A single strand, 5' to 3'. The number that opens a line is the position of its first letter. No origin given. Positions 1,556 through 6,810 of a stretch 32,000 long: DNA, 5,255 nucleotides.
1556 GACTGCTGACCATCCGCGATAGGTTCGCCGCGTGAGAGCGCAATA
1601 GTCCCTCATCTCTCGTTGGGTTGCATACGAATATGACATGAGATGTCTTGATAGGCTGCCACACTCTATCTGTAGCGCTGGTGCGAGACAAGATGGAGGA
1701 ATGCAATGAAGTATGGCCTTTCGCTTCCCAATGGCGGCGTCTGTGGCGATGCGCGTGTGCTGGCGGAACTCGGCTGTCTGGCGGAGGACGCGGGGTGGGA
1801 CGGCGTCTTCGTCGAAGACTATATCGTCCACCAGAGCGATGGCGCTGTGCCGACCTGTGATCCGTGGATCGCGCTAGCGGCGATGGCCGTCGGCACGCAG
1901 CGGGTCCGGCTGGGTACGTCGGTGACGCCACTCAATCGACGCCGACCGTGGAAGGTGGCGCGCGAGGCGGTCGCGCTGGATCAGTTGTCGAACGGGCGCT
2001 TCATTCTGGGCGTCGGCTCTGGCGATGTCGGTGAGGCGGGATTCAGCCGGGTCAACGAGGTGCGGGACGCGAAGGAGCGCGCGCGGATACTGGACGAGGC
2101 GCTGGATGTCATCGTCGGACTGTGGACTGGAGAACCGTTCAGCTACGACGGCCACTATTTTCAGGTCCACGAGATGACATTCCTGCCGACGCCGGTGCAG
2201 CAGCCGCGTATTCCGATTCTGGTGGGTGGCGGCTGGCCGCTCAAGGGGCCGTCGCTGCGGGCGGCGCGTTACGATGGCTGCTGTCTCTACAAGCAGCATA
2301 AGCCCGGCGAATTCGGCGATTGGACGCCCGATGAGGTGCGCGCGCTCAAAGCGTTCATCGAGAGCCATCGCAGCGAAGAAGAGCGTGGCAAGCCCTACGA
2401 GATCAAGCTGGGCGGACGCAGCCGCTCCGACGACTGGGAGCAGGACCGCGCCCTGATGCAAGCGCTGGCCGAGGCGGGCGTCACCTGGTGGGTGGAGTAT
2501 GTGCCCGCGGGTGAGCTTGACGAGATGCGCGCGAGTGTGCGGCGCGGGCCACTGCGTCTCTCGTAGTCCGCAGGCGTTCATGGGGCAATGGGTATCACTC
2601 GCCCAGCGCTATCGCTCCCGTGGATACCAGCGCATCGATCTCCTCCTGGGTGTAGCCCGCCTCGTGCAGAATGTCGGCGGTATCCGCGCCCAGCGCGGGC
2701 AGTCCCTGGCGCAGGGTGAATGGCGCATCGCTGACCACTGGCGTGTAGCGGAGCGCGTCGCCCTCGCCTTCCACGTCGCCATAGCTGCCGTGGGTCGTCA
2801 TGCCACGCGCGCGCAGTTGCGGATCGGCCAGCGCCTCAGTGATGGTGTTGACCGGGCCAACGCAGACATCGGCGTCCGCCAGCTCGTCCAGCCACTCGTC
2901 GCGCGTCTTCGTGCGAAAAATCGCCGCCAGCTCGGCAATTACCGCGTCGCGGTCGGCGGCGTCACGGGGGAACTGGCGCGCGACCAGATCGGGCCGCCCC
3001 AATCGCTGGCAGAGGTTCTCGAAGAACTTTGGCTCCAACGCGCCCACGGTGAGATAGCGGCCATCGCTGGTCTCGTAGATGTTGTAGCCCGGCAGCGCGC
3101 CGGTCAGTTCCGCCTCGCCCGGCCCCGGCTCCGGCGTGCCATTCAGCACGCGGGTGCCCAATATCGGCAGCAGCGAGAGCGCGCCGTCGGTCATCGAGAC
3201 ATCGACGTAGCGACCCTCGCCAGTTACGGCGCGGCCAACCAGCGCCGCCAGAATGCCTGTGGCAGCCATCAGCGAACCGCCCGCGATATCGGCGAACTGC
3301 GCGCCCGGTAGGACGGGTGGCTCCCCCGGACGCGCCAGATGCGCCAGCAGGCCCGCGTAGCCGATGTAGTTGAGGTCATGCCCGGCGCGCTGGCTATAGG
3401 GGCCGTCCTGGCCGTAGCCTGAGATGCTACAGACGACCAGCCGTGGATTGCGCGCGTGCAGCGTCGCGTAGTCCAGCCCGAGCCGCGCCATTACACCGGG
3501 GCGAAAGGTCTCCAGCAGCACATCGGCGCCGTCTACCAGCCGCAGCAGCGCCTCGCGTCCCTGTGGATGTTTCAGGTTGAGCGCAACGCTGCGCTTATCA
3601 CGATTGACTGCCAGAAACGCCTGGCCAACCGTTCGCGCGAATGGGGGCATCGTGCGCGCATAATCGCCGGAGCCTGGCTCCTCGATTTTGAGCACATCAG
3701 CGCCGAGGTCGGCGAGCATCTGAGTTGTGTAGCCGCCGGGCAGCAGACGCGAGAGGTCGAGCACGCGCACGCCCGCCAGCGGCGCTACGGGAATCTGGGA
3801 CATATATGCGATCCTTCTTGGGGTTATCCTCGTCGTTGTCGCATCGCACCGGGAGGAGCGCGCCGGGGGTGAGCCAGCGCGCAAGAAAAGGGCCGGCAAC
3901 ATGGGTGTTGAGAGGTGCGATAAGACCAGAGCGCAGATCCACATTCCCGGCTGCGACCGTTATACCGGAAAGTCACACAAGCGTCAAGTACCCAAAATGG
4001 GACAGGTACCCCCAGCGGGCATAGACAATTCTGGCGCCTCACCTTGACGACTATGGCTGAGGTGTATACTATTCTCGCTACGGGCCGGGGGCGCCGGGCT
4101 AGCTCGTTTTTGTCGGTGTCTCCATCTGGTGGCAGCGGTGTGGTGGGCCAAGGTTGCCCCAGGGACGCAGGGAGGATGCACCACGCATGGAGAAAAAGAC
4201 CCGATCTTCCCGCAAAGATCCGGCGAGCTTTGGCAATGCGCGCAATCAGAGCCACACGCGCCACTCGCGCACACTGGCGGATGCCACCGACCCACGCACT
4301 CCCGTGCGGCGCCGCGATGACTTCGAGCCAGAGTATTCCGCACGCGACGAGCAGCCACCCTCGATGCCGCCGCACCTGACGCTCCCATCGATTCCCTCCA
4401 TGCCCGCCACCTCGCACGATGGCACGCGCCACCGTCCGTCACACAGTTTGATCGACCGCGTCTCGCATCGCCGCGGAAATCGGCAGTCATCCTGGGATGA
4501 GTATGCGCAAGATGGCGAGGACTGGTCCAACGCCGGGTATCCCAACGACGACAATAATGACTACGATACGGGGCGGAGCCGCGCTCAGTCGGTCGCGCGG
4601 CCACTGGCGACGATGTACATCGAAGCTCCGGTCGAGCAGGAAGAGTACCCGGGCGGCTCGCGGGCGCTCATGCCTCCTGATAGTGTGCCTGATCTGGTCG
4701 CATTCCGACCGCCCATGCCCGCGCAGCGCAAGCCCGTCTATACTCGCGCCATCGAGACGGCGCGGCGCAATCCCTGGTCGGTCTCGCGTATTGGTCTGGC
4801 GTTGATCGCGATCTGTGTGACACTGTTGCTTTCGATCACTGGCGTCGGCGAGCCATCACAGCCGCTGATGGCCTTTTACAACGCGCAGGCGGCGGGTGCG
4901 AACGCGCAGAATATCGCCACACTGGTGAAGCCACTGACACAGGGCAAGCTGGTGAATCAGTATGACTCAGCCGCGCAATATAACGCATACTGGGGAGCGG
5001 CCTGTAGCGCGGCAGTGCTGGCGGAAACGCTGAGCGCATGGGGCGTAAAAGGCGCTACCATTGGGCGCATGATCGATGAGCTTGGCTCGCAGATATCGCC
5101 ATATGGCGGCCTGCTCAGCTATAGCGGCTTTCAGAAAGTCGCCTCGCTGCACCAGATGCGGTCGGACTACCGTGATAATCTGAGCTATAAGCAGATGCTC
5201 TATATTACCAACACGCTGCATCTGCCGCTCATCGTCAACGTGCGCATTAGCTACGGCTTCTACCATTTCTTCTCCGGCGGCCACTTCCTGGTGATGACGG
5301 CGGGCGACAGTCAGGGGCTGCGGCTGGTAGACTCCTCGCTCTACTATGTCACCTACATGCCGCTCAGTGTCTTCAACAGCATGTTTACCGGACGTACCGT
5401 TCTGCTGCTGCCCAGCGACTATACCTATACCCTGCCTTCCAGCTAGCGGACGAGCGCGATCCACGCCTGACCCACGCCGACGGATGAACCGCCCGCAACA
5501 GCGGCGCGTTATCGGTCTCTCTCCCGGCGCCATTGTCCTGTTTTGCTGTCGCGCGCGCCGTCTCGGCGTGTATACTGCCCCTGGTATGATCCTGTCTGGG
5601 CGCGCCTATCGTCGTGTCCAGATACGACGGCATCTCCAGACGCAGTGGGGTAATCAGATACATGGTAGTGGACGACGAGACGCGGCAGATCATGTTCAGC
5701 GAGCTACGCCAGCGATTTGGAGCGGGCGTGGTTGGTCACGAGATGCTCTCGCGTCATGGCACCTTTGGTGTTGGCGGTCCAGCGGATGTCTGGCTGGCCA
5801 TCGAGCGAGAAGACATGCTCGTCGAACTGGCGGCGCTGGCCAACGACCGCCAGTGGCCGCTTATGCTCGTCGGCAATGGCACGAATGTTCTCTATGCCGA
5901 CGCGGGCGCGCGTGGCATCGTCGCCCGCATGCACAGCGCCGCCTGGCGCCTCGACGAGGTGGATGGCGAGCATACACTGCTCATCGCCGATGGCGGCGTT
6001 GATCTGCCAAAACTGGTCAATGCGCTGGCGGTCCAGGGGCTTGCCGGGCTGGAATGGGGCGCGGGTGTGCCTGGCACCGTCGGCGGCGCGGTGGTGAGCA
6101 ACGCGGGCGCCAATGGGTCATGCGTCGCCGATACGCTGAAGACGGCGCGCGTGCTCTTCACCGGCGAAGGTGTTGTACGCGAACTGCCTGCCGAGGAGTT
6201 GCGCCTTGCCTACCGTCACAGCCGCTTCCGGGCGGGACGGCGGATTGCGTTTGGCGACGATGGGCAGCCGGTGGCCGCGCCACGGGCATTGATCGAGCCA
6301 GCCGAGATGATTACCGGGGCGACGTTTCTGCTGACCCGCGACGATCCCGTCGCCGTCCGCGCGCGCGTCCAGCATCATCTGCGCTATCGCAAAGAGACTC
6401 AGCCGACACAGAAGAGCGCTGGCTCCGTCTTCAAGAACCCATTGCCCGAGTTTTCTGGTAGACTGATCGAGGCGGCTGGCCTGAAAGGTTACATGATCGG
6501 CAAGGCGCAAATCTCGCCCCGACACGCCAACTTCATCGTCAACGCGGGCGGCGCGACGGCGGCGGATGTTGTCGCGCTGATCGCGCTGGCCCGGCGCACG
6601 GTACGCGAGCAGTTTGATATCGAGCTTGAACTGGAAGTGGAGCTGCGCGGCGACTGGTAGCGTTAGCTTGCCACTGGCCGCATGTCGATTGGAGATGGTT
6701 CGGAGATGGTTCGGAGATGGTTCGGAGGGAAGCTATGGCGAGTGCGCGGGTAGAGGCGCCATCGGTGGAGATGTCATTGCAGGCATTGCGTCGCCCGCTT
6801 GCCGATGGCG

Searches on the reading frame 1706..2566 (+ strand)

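Call 80: search_protein_families(library=pfam, proteins=[window:1706-2566:+], max_evalue=0.0001)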
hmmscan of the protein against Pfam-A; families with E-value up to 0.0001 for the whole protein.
window:1706-2566:+ (286 aa): 1 family
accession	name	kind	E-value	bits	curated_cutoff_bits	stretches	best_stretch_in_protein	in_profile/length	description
PF00296.26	Bac_luciferase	-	3.6e-40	138.7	27.9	1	15-216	21-211/314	Luciferase-like monooxygenase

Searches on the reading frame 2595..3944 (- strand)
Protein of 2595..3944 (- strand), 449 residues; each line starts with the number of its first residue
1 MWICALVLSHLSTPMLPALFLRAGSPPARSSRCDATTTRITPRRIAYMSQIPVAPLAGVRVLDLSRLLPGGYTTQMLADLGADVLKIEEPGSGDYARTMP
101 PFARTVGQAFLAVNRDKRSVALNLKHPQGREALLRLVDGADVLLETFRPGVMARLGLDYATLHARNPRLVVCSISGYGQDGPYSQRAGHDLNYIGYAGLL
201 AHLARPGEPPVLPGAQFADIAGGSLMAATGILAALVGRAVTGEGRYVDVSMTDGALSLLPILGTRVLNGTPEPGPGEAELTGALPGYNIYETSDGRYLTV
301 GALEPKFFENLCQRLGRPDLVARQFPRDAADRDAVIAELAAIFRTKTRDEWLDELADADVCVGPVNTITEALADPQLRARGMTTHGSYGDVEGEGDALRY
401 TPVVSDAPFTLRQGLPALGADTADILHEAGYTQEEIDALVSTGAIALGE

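Call 80: search_protein_families(library=pfam, proteins=[window:2595-3944:-], max_evalue=0.0001)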
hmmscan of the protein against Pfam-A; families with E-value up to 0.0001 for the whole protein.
window:2595-3944:- (449 aa): 1 family
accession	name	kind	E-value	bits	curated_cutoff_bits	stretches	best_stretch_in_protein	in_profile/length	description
PF02515.22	CoA_transf_3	-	1.4e-110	370.3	23.3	1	56-422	1-366/366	CoA-transferase family III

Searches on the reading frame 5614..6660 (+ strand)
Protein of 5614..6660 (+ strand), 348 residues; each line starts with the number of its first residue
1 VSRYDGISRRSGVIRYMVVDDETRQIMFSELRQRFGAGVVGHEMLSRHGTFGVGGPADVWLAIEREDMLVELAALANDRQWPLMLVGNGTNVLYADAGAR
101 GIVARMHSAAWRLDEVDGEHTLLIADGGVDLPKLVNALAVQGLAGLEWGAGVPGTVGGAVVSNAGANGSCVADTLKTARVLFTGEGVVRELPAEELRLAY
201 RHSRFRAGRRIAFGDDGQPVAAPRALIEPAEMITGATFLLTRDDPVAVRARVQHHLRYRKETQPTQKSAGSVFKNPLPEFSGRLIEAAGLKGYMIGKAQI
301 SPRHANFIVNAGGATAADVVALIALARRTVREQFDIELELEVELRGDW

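Call 80: search_protein_families(library=pfam, proteins=[window:5614-6660:+], max_evalue=0.0001)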
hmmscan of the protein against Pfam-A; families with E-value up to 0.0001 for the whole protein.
window:5614-6660:+ (348 aa): 2 families
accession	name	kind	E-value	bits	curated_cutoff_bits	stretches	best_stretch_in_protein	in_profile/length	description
PF02873.21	MurB_C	-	2.4e-34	117.9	27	1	248-343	2-97/99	UDP-N-acetylenolpyruvoylglucosamine reductase, C-terminal domain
PF01565.28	FAD_binding_4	-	2.7e-19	69.7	26.4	1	61-189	5-136/139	FAD binding domain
